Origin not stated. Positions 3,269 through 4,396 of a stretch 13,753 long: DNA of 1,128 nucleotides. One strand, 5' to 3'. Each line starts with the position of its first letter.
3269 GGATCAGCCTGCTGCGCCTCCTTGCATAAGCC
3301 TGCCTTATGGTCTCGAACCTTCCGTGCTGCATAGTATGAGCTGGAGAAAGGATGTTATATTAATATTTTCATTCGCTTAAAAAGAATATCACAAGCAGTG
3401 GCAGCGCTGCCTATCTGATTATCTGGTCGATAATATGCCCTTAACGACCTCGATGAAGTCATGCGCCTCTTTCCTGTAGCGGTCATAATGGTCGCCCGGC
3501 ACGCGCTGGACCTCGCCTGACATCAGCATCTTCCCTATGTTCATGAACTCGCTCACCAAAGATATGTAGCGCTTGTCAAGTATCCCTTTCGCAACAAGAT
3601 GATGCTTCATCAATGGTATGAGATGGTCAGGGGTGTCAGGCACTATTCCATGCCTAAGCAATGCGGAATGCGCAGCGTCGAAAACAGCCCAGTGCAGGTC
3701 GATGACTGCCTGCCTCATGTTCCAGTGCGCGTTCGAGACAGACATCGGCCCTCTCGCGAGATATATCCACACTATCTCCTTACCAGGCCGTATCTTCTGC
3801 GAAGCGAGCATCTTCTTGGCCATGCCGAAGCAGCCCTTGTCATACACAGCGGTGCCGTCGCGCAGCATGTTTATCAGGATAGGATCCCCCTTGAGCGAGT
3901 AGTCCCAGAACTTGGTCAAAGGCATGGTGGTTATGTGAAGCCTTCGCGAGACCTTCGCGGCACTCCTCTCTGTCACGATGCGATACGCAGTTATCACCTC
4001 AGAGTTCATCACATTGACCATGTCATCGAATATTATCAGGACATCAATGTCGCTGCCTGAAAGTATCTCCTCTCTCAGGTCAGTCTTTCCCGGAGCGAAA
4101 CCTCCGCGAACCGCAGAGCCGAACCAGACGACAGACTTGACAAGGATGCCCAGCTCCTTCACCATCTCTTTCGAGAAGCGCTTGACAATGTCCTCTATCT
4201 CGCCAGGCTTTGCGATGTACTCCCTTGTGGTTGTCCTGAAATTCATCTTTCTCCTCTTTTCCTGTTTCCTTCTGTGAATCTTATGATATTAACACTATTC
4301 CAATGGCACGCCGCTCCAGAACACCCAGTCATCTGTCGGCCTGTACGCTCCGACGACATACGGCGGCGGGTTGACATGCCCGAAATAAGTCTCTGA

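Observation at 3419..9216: Self-contained five-gene operon of unknown function: two orphan proteins, an NTase-HEPN paralog pair and a giant TIM-barrel enzyme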

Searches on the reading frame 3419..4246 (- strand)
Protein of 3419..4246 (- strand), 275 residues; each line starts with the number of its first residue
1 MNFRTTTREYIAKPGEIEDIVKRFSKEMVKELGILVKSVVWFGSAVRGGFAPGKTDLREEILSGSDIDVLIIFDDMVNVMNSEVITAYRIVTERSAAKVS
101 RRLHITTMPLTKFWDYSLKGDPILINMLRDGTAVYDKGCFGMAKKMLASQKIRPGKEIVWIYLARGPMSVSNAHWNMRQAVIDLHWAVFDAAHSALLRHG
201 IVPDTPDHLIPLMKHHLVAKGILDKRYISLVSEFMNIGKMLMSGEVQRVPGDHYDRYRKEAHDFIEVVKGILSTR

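Call 3: search_protein_families(library=pfam, proteins=[window:3419-4246:-], max_evalue=0.1)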
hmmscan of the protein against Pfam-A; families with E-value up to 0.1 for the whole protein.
window:3419-4246:- (275 aa): 2 families
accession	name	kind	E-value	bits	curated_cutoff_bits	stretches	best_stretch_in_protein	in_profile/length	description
PF01909.29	NTP_transf_2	-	1.3e-06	29.1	21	1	22-83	2-47/93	Nucleotidyltransferase domain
PF18765.7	Polbeta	-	0.066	13.8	26.9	0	36-82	13-43/93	Polymerase beta, Nucleotidyltransferase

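Call 4: search_protein_families(library=ncbifam, proteins=[window:3419-4246:-], max_evalue=0.1)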
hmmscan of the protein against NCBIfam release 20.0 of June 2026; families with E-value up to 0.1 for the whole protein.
window:3419-4246:- (275 aa): 0 families

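Call 22: search_protein_families(library=padloc, proteins=[window:3419-4246:-], max_evalue=0.1)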
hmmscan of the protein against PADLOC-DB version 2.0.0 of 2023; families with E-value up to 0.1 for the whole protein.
window:3419-4246:- (275 aa): 4 families
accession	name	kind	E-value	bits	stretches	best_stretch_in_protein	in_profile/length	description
PDLC04903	PDC-S09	-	1.6e-06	26.4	1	16-131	6-105/108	-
PDLC00769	Cyclase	-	0.0038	14.7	1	16-77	23-77/261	oligonucleotide-cyclase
PDLC04369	PDC-M05A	-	0.048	11.3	1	58-141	114-189/201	-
PDLC04906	PDC-S09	-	0.056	11.8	0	19-76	9-53/98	-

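Call 23: search_protein_families(library=phrogs, proteins=[window:3419-4246:-], max_evalue=0.1)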
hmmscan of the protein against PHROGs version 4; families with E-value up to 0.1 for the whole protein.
window:3419-4246:- (275 aa): 0 families

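Call 43: search_solved_structures(query=A3, max_evalue=10, show_alignments=3)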
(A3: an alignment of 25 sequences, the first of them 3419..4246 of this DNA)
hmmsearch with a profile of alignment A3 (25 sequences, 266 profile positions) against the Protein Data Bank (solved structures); distinct sequences matched with E-value up to 10: 11.
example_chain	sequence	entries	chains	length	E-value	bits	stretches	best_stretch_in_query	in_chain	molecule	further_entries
6p01_A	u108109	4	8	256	0.024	17.6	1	17-75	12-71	Kanamycin nucleotidyltransferase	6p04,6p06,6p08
1kan_A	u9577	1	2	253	0.054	16.4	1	17-76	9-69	KANAMYCIN NUCLEOTIDYLTRANSFERASE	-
6nlt_A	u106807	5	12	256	0.057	16.3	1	17-75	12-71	Kanamycin nucleotidyltransferase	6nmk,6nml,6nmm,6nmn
1kny_A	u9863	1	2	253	0.057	16.3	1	17-76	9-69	KANAMYCIN NUCLEOTIDYLTRANSFERASE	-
6un8_A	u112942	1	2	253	0.062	16.2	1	17-75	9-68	Aminoglycoside NucleotidylTransferase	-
9dbh_A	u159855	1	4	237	0.28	14.1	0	39-64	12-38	HalB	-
9dbj_A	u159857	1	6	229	0.29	14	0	39-64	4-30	HalB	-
3htk_B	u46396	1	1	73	0.44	13.4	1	198-257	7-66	Structural maintenance of chromosomes protein 5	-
7fsf_A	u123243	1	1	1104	0.75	12.7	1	65-125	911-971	Reverse gyrase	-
4ddt_A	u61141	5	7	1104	0.77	12.6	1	65-125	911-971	Reverse gyrase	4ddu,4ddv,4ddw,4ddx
7fse_A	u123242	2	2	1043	0.85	12.5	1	65-125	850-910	Reverse gyrase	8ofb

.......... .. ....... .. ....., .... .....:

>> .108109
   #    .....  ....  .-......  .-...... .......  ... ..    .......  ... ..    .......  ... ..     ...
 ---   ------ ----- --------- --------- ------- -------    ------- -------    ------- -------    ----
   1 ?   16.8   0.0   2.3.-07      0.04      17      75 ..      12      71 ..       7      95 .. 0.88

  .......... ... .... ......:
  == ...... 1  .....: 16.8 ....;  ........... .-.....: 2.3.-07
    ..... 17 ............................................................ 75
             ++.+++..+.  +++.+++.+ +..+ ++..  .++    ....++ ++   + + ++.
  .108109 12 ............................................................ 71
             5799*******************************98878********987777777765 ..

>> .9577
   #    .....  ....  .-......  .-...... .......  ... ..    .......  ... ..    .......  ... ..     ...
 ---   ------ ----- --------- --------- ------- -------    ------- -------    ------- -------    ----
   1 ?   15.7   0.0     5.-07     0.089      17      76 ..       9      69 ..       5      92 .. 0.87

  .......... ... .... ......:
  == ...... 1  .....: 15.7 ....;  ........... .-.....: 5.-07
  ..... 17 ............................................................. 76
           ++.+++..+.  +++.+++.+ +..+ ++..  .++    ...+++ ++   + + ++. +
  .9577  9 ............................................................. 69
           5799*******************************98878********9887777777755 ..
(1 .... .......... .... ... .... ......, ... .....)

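Call 64: search_protein_families(library=pfam, alignment_id=A3, max_evalue=1)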
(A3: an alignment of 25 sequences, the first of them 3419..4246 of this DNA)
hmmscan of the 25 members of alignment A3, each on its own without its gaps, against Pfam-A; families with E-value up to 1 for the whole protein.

A. member 1, window:3419-4246:- (275 aa): 2 families
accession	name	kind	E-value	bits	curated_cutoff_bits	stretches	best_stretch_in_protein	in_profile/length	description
PF01909.29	NTP_transf_2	-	1.3e-06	29.1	21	1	22-83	2-47/93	Nucleotidyltransferase domain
PF18765.7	Polbeta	-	0.066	13.8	26.9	1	36-82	13-43/93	Polymerase beta, Nucleotidyltransferase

B. families by the number of members that match (of 25 scanned): 24 families
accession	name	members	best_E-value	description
PF01909.29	NTP_transf_2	20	4.9e-09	Nucleotidyltransferase domain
PF18765.7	Polbeta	20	1.1e-07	Polymerase beta, Nucleotidyltransferase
PF14792.12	DNA_pol_B_palm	10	7.9e-06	DNA polymerase beta palm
PF14910.11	MMS22L_N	8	0.0011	S-phase genomic integrity recombination mediator, N-terminal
PF07821.18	Alpha-amyl_C2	6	0.0038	Alpha-amylase C-terminal beta-sheet domain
PF22600.2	MTPAP-like_central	3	0.0099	Poly(A) RNA polymerase, mitochondrial-like, central palm domain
PF03445.19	DUF294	3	0.011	Putative nucleotidyltransferase DUF294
PF22401.1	Csd6-like_dimeriz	2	0.012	Cell-shape determining Csd6 N-terminal dimerization domain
PF00308.24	Bac_DnaA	2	0.11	Bacterial DnaA ATPAse domain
PF05961.16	Chordopox_A13L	1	0.0011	Chordopoxvirus A13L protein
PF22014.2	DUF6932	1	0.02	Family of unknown function (DUF6932)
PF11972.14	HTH_13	1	0.056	HTH DNA binding domain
PF17877.7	Dis3l2_C_term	1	0.057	DIS3-like exonuclease 2 C terminal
PF16715.11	CDPS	1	0.06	Cyclodipeptide synthase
PF19301.5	LigXa_C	1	0.067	LigXa C-terminal domain like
PF18735.6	HEPN_RiboL-PSP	1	0.15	RiboL-PSP-HEPN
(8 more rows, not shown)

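Call 68: find_homologous_proteins(query=window:3419-4246:-)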
Query window:3419-4246:- (275 aa): 104 proteins with E <= 0.001 among 699 candidates.
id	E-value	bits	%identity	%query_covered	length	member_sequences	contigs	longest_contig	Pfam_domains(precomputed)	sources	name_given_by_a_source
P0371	4.1e-181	619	100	100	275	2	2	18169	PF01909.30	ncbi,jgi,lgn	jgi:predicted nucleotidyltransferase/uncharacterized protein (UPF0332 family)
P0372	5.9e-148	510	81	100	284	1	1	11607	-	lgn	-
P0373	1.7e-146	505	80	99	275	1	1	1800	PF01909.30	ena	-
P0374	4.7e-145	500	77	100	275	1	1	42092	PF01909.30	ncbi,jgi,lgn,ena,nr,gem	ncbi:MAG: nucleotidyltransferase domain-containing protein [Nanoarchaeota archaeon]|nr:nucleotidyltr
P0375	8.3e-144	496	76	100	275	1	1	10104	-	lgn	-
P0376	3.0e-143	494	77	100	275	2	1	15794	-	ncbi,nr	ncbi:nucleotidyltransferase domain-containing protein [Candidatus Woesearchaeota archaeon]|nr:nucleo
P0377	7.4e-143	493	76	100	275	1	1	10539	PF01909.30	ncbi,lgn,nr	ncbi:nucleotidyltransferase domain-containing protein [Candidatus Woesearchaeota archaeon]|nr:nucleo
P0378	3.9e-142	491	75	100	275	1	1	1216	PF01909.30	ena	-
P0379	7.6e-141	486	75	100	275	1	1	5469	PF01909.30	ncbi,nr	ncbi:TPA: hypothetical protein HA265_08130 [Candidatus Woesearchaeota archaeon]|nr:hypothetical prot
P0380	1.3e-140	486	74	100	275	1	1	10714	-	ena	-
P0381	4.8e-140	484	75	100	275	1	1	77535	-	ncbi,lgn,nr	ncbi:nucleotidyltransferase domain-containing protein [Candidatus Woesearchaeota archaeon]|nr:nucleo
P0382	8.7e-139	480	74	100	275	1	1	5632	-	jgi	jgi:uncharacterized protein (UPF0332 family)/predicted nucleotidyltransferase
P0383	1.0e-138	479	75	100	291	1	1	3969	-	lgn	-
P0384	2.0e-137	475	74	100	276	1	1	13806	-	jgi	jgi:uncharacterized protein (UPF0332 family)/predicted nucleotidyltransferase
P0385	2.8e-136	472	72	100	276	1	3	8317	-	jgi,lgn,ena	jgi:uncharacterized protein (UPF0332 family)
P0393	5.5e-133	461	71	100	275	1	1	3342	PF01909.30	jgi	jgi:hypothetical protein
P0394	3.5e-131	455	72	100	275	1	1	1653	PF01909.30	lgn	-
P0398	2.9e-129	448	70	100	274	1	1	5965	PF01909.30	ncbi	-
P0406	1.2e-124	433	68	100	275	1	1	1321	PF01909.30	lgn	-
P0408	5.0e-124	431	67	100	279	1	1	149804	PF01909.30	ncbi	-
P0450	2.4e-61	226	41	99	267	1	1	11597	PF01909.30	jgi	-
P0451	2.7e-61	226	43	92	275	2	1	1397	PF01909.30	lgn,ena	-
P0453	5.6e-61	225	38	92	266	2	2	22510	PF18765.8,PF01909.30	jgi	-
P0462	4.2e-58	215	42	90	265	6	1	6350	PF01909.30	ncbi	-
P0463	6.6e-58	215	40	93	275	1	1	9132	PF01909.30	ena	-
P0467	6.4e-56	208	39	99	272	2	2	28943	PF18765.8,PF01909.30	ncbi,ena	-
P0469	2.2e-54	203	39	99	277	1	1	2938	PF18765.8,PF01909.30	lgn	-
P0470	1.7e-53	200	36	93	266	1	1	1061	PF01909.30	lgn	-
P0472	1.5e-52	197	44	78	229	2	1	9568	PF01909.30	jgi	-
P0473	3.4e-52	196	38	93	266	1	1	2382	PF01909.30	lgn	-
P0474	3.9e-48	183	35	96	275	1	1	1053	PF18765.8,PF01909.30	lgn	-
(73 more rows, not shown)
